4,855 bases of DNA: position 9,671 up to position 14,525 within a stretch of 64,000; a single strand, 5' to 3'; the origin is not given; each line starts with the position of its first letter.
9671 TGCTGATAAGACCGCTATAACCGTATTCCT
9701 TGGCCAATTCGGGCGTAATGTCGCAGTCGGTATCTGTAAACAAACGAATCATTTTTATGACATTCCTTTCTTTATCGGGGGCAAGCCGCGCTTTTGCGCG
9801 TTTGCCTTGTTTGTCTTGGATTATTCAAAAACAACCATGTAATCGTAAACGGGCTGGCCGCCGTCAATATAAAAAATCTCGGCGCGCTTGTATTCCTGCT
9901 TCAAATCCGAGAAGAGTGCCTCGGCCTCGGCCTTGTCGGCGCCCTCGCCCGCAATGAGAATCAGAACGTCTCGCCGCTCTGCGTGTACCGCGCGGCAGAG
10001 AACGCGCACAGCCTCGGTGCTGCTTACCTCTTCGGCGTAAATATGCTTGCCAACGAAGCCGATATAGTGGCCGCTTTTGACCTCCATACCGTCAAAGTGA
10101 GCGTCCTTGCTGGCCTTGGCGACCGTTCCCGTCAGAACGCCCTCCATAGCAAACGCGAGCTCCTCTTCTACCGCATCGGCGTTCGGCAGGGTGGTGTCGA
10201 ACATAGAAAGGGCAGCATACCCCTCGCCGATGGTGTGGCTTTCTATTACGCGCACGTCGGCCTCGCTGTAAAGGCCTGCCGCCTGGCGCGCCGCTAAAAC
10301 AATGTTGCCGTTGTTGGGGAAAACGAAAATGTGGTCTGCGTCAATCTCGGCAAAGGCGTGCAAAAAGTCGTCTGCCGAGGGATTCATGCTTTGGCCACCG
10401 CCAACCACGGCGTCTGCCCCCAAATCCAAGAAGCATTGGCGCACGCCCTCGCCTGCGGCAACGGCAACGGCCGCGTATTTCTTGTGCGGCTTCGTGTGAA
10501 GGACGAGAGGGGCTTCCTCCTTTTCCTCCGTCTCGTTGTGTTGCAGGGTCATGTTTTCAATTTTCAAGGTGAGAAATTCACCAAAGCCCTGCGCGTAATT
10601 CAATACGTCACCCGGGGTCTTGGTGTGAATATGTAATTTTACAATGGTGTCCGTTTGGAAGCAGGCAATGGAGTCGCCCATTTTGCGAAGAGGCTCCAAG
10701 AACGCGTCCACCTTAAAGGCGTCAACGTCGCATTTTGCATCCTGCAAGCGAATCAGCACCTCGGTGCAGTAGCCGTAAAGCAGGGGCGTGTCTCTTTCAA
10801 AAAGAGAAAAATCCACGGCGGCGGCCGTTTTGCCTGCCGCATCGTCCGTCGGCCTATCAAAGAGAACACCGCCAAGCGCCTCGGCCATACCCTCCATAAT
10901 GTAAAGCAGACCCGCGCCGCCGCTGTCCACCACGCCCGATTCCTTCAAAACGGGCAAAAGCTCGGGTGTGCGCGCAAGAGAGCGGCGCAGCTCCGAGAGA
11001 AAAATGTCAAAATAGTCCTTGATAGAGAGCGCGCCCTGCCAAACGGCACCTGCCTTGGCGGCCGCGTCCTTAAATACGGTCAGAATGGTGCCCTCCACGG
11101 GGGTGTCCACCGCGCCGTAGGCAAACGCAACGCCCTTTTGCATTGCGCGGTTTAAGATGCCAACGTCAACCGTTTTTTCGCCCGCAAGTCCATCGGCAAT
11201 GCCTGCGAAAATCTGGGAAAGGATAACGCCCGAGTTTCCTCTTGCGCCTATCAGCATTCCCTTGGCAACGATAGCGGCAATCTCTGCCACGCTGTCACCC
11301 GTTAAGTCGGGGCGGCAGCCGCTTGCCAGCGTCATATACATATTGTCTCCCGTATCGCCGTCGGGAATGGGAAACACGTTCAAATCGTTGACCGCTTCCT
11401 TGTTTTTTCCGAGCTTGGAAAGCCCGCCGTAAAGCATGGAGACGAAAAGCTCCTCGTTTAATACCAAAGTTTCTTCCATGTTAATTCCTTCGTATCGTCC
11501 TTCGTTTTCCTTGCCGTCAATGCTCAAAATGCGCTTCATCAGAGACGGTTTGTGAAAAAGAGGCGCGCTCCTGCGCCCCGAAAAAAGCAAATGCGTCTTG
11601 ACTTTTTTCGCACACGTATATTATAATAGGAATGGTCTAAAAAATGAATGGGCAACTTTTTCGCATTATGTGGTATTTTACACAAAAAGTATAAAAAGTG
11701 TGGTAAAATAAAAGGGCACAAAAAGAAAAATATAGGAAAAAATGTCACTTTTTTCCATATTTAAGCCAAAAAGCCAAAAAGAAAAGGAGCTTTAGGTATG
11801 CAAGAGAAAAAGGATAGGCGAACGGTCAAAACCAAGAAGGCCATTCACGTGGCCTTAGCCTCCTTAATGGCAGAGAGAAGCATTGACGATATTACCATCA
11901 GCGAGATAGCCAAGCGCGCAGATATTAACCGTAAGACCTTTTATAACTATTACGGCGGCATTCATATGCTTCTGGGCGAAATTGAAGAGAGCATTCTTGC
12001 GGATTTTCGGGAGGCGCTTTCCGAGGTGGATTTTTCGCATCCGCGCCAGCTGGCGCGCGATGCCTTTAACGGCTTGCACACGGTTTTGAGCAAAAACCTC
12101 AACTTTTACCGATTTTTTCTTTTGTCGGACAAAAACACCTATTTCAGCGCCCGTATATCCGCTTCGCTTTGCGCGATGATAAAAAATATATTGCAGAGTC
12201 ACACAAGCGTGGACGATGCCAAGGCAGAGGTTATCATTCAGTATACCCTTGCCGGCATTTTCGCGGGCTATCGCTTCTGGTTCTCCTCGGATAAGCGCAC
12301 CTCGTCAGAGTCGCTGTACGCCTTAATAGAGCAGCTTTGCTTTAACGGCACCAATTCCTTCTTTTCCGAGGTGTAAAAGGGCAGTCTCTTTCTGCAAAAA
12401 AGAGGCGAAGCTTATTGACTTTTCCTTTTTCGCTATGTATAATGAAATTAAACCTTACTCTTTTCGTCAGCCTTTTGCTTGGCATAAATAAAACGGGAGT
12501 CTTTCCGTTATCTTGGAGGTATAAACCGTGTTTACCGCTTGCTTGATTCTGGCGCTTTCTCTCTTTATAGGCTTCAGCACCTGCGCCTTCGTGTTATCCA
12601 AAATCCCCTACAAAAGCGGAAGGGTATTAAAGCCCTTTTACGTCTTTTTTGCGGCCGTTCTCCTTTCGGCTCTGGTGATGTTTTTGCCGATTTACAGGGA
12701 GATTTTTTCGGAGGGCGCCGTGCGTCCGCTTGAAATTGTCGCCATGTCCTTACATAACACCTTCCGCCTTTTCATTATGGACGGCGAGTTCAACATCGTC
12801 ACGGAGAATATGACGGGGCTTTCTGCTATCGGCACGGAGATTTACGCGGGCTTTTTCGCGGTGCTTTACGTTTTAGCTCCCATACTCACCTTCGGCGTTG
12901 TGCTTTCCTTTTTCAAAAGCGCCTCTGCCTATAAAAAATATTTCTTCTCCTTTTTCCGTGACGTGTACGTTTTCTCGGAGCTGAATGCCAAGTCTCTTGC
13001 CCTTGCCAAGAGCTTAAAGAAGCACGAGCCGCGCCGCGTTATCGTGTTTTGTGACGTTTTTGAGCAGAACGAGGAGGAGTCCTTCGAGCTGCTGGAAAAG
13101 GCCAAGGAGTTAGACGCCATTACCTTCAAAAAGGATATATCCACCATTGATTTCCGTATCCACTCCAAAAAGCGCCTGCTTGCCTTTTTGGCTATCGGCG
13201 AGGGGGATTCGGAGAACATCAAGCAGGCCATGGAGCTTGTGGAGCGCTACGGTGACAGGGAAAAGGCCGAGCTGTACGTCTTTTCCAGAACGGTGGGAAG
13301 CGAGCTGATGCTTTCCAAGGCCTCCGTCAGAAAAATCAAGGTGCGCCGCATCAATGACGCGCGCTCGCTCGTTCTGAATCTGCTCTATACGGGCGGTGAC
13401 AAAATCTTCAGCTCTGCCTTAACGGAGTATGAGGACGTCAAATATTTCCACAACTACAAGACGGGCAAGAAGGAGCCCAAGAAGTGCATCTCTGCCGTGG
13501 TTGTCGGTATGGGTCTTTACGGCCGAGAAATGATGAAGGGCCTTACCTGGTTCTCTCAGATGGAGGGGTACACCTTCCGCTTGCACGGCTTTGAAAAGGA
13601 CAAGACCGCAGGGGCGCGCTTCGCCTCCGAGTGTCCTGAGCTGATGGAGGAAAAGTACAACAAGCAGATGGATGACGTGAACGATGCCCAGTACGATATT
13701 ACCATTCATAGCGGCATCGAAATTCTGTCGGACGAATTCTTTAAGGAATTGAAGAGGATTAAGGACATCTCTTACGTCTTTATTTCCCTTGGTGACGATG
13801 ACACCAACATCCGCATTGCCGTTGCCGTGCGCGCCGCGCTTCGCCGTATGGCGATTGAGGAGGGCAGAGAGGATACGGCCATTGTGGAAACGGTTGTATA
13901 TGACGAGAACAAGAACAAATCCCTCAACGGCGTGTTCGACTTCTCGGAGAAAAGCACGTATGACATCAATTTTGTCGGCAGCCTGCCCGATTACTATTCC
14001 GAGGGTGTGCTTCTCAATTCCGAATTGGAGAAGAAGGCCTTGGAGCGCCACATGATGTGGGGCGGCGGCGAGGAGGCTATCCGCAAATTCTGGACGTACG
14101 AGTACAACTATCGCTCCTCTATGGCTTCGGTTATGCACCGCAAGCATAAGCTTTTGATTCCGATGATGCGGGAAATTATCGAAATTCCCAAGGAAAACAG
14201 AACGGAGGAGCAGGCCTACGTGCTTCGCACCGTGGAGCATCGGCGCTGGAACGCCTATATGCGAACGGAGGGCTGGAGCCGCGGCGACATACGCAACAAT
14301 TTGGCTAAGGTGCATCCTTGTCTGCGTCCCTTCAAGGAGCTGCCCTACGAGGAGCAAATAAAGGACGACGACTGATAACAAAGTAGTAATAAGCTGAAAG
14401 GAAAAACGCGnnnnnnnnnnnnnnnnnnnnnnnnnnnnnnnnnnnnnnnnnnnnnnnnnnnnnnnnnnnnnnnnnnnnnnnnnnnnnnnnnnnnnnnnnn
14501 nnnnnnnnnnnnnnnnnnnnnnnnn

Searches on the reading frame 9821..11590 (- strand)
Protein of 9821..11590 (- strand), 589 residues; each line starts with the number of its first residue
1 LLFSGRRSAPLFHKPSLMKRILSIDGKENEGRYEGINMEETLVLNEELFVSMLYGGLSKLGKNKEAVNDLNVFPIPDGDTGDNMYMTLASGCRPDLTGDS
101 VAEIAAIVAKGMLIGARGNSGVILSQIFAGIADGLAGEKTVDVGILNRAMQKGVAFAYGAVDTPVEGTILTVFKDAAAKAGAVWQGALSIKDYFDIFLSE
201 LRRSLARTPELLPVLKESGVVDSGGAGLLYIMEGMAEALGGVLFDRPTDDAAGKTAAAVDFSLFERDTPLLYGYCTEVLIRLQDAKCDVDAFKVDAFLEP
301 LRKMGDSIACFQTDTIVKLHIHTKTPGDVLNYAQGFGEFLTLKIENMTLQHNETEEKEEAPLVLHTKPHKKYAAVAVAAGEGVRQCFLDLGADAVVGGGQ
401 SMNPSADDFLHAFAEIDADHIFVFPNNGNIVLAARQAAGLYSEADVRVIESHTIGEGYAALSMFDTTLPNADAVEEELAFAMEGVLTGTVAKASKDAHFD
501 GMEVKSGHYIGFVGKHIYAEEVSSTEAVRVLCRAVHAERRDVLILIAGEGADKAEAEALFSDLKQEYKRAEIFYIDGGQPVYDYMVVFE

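Call 107: search_protein_families(library=pfam, max_evalue=0.0001, proteins=[window:9821-11590:-])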
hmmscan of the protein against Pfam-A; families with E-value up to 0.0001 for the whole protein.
window:9821-11590:- (589 aa): 3 families
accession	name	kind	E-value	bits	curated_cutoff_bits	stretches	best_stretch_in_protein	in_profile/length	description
PF13684.11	FakA-like_C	-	2.7e-54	184.2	23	1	374-589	2-216/216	Fatty acid kinase subunit A-like, C-terminal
PF02734.22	Dak2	-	1.4e-31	110.2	27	1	74-237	1-174/174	DAK2 domain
PF21645.3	FakA-like_M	-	3.7e-25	88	24.9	1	272-353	2-79/80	Fatty acid kinase subunit A-like, middle domain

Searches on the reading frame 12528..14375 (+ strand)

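Call 107: search_protein_families(library=pfam, max_evalue=0.0001, proteins=[window:12528-14375:+])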
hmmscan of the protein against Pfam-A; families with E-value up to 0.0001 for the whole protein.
window:12528-14375:+ (615 aa): 1 family
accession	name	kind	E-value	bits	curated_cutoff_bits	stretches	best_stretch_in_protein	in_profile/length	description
PF02026.21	RyR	-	2.7e-06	28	27.4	1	570-611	28-69/91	RyR domain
